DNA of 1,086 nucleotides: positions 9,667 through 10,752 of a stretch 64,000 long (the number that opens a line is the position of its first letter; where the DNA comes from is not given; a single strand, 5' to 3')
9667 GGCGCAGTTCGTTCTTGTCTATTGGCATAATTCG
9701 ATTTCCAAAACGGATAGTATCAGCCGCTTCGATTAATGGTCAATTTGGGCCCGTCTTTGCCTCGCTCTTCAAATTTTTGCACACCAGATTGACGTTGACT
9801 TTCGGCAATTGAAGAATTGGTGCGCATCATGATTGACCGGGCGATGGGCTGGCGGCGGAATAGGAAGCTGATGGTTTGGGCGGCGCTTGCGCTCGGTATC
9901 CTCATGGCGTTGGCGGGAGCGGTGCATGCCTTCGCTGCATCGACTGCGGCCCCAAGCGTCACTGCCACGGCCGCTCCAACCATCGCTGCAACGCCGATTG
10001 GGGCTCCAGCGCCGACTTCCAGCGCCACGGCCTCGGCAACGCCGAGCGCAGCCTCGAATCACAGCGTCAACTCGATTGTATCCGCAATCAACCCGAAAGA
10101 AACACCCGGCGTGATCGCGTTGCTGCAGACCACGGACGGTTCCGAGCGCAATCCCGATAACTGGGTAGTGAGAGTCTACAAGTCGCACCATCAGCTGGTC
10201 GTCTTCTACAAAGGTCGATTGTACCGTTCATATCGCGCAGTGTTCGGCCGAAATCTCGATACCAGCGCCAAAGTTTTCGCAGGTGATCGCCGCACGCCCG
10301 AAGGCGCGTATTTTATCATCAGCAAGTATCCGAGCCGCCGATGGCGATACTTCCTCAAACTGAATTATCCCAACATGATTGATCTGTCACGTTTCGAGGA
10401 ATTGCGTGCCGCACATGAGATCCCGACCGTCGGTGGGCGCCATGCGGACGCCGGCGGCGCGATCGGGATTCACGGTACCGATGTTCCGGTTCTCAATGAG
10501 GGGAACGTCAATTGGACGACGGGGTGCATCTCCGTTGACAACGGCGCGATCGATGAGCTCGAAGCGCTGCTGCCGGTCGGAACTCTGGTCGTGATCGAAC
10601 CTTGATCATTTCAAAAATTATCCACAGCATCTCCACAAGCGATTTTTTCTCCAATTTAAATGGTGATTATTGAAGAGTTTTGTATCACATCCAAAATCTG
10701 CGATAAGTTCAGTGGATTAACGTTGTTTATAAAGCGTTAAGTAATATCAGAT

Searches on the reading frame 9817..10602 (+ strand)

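Call 86: search_protein_families(library=pfam, proteins=[window:9817-10602:+], max_evalue=0.001)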
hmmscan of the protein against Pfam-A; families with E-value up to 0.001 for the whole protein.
window:9817-10602:+ (262 aa): 1 family
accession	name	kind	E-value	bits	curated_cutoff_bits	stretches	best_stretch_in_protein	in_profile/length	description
PF03734.19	YkuD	-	1.6e-18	68.1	23.4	1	117-260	3-146/146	L,D-transpeptidase catalytic domain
